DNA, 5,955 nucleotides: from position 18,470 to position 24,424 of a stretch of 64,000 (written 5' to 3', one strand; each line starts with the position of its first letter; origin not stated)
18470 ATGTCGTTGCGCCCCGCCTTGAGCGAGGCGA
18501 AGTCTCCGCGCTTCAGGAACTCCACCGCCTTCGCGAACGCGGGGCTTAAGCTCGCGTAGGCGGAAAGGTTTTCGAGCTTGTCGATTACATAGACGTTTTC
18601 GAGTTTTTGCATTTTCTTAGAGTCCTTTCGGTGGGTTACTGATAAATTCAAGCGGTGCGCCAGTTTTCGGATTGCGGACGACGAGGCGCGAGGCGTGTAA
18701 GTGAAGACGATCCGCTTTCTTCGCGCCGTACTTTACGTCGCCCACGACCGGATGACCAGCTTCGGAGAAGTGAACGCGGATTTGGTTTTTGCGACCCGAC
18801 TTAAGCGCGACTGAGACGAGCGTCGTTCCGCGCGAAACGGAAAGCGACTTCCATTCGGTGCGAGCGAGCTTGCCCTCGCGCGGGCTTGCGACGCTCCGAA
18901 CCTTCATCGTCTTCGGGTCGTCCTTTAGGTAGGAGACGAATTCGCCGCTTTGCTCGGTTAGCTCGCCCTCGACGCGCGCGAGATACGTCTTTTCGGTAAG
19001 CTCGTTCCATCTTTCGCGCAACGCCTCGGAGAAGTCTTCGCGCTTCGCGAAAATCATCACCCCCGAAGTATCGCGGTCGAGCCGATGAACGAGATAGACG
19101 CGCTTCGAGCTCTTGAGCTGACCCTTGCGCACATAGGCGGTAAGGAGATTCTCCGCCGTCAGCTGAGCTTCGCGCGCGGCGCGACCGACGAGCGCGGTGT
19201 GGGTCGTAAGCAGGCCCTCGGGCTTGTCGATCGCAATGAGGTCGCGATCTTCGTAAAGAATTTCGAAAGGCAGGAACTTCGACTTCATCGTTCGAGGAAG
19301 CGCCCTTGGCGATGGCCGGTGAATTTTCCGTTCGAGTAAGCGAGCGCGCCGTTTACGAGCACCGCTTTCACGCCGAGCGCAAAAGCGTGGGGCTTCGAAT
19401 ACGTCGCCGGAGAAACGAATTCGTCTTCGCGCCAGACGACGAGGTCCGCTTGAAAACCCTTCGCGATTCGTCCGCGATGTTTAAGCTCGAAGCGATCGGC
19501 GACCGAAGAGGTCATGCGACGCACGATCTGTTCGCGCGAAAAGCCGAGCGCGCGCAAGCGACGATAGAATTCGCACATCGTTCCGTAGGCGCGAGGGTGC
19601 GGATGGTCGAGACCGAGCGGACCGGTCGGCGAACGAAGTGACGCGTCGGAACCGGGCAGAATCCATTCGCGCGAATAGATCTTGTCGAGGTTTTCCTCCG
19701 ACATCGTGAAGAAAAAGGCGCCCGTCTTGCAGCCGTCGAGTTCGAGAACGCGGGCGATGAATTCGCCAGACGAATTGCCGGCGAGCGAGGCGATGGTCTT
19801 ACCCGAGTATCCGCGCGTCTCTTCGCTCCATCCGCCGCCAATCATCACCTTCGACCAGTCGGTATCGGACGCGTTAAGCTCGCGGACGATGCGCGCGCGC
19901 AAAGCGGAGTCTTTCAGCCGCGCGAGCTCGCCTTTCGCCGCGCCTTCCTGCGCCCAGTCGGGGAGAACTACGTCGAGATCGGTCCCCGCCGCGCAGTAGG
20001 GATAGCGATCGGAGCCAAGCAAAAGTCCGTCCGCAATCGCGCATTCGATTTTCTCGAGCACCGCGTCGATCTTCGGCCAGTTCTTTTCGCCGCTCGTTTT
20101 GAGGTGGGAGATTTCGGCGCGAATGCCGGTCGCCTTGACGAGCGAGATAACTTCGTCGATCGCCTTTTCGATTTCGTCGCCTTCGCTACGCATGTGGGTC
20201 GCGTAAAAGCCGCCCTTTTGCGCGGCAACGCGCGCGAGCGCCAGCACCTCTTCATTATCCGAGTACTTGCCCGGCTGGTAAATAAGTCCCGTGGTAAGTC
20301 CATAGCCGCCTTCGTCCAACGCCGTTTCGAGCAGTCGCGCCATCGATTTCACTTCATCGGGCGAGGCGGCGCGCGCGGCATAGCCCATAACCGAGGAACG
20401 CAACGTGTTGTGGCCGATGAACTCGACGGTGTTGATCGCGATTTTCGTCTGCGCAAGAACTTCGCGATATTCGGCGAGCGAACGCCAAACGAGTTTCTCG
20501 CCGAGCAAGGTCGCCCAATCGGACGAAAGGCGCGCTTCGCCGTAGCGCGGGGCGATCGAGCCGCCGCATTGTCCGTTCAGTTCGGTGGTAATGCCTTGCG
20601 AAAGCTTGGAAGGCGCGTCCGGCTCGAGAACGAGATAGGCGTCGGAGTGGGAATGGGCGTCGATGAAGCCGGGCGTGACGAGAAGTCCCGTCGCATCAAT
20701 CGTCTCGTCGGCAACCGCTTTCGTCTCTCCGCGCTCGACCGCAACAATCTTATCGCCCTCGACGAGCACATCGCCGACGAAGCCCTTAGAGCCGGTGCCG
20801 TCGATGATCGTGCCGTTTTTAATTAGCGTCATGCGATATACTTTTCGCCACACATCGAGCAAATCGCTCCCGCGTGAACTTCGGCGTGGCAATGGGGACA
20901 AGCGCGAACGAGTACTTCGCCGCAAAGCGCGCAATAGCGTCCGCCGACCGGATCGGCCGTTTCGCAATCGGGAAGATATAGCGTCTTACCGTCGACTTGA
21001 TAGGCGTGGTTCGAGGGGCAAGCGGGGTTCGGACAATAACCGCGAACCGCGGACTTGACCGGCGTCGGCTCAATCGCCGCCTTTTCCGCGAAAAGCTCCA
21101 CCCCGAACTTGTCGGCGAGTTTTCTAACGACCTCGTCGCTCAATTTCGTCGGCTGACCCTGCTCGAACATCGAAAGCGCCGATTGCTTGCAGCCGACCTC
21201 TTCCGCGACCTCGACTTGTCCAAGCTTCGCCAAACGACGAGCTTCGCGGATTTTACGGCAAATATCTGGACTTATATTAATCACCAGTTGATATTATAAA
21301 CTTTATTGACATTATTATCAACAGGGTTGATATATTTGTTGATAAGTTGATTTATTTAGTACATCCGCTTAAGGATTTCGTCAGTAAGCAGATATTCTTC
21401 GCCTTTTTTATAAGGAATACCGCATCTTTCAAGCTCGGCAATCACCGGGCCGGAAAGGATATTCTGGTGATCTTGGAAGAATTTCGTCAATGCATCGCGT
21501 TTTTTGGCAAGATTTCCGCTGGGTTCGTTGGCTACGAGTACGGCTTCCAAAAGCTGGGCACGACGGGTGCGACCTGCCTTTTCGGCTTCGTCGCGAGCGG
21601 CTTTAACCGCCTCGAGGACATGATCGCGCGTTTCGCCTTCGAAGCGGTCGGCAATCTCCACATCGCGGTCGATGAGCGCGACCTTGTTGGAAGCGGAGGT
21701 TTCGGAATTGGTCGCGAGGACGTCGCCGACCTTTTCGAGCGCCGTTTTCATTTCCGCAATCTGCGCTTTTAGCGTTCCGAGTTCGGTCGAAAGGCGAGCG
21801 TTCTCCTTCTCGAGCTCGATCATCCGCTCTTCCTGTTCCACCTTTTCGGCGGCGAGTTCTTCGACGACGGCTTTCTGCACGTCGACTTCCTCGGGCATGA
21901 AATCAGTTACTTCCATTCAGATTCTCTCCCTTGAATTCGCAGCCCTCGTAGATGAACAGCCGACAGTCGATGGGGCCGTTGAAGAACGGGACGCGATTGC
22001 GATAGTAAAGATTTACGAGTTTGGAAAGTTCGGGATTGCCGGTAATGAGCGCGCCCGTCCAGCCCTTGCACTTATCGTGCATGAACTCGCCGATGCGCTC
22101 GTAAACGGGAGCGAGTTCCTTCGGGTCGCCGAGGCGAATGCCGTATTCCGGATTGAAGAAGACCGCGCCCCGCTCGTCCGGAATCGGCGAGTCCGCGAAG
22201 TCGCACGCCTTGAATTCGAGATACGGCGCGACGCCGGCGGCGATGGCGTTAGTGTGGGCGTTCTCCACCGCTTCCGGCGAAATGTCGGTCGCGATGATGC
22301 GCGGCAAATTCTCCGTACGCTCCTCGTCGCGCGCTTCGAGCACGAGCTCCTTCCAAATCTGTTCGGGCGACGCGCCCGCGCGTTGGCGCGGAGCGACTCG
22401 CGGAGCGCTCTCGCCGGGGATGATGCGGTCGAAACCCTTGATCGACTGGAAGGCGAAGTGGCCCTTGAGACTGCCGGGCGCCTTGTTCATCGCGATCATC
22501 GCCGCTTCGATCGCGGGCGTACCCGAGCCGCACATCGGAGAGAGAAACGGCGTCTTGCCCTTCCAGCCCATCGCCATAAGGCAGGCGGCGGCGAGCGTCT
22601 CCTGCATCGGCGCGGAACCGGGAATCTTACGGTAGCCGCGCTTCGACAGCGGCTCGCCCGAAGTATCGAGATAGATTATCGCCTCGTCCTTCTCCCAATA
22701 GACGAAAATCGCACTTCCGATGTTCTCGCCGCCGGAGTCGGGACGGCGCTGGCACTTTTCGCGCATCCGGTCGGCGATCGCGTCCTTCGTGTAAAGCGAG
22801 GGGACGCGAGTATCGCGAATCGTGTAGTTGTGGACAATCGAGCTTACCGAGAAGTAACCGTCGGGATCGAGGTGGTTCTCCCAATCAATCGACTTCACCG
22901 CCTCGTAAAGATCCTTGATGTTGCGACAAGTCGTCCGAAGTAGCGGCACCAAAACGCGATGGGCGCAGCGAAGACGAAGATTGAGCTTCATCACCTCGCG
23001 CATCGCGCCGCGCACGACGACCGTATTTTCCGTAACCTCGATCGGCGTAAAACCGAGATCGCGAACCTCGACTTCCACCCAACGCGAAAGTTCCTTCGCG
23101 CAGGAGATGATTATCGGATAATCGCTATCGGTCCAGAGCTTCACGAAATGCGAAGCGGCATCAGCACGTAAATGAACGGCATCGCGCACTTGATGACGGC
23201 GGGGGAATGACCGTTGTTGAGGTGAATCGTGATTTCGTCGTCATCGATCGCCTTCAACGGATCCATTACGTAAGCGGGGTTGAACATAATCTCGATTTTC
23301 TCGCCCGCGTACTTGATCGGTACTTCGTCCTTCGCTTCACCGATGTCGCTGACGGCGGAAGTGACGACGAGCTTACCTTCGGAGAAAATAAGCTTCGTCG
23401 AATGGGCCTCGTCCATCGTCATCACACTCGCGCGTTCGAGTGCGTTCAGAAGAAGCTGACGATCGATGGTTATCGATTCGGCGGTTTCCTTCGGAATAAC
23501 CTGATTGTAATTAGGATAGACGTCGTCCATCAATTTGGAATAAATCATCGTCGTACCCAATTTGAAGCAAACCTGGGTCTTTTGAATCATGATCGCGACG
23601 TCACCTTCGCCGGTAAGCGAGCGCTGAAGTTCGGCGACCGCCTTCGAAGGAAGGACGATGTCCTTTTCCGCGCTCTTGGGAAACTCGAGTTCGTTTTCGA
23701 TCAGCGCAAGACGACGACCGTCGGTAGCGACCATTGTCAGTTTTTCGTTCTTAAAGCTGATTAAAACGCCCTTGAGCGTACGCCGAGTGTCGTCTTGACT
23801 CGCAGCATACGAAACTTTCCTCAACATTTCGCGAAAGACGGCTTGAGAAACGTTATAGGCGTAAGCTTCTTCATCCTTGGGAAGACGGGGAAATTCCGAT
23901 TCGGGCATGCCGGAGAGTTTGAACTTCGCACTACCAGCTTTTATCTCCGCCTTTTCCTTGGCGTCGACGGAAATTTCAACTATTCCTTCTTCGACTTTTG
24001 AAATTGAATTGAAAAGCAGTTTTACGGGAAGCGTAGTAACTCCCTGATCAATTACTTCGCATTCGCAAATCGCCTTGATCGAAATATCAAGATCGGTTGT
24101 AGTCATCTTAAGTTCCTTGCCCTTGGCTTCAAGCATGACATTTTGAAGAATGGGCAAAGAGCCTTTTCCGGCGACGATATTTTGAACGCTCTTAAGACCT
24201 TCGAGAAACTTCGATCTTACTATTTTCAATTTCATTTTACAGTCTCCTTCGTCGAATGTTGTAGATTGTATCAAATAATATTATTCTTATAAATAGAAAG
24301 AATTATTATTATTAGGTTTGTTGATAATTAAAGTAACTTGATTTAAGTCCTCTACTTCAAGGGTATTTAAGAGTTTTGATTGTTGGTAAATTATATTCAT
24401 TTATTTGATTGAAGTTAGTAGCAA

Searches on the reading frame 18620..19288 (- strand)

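Call 62: search_protein_families(library=pfam, proteins=[window:18620-19288:-], max_evalue=0.001)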
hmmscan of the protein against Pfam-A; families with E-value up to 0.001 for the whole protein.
window:18620-19288:- (223 aa): 1 family
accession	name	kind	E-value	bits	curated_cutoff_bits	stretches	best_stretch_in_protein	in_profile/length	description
PF00849.27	PseudoU_synth_2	-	6.7e-29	101.5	26.8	1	16-175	1-151/152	RNA pseudouridylate synthase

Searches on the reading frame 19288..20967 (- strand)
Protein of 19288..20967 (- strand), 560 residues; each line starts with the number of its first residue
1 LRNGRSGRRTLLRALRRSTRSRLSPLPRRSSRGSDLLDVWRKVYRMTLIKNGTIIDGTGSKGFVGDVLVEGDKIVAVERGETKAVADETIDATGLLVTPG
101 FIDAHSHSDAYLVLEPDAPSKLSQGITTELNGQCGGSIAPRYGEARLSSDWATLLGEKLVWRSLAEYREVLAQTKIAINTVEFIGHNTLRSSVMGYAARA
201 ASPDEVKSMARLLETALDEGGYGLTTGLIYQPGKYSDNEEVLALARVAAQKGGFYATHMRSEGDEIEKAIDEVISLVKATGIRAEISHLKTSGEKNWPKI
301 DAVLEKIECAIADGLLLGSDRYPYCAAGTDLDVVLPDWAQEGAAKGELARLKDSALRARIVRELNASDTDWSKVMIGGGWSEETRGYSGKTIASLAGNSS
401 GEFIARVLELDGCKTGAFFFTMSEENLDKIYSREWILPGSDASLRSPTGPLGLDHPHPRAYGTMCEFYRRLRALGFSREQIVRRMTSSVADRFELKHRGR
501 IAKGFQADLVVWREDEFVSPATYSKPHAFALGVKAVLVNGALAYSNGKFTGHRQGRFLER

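Call 62: search_protein_families(library=pfam, proteins=[window:19288-20967:-], max_evalue=0.001)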
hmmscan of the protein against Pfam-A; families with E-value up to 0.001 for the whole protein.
window:19288-20967:- (560 aa): 2 families
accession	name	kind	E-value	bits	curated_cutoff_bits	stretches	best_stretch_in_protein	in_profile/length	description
PF07969.17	Amidohydro_3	-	4.5e-26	92.8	29.7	2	88-287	1-206/472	Amidohydrolase family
PF01979.26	Amidohydro_1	-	4.5e-08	33.2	25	0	473-540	278-342/345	Amidohydrolase family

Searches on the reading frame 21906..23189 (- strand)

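Call 62: search_protein_families(library=pfam, proteins=[window:21906-23189:-], max_evalue=0.001)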
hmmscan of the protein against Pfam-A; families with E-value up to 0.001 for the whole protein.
window:21906-23189:- (428 aa): 3 families
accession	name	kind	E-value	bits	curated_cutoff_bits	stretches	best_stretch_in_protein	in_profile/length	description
PF01170.24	UPF0020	-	8.5e-37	127.2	22.3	1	184-411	1-195/197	RMKL-like, methyltransferase domain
PF02926.22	THUMP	-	1.8e-10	41.5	20.6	1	89-175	2-84/84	THUMP domain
PF22020.1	RlmL_1st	-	2e-10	40.9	27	1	26-80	2-55/55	RlmL ferredoxin-like domain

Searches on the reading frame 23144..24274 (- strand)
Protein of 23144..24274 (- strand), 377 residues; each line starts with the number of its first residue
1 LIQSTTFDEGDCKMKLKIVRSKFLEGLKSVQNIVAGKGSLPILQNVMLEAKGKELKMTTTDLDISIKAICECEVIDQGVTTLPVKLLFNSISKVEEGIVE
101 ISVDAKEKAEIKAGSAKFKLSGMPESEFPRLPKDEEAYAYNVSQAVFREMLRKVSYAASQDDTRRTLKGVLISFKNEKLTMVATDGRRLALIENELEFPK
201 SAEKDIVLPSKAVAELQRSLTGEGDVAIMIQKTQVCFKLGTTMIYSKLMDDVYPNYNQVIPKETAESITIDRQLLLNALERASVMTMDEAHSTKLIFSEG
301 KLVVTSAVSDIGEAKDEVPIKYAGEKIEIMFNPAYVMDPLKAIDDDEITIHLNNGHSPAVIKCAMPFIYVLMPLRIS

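Call 62: search_protein_families(library=pfam, proteins=[window:23144-24274:-], max_evalue=0.001)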
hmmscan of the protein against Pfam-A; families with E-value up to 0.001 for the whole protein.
window:23144-24274:- (377 aa): 3 families
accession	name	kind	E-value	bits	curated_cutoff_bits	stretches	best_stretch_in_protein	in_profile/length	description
PF00712.24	DNA_pol3_beta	-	3.8e-32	111.4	24.4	2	14-132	1-120/120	DNA polymerase III beta subunit, N-terminal domain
PF02767.21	DNA_pol3_beta_2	-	5.5e-28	98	27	1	142-255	2-116/116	DNA polymerase III beta subunit, central domain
PF02768.20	DNA_pol3_beta_3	-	3e-24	85.6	27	1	258-364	2-108/121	DNA polymerase III beta subunit, C-terminal domain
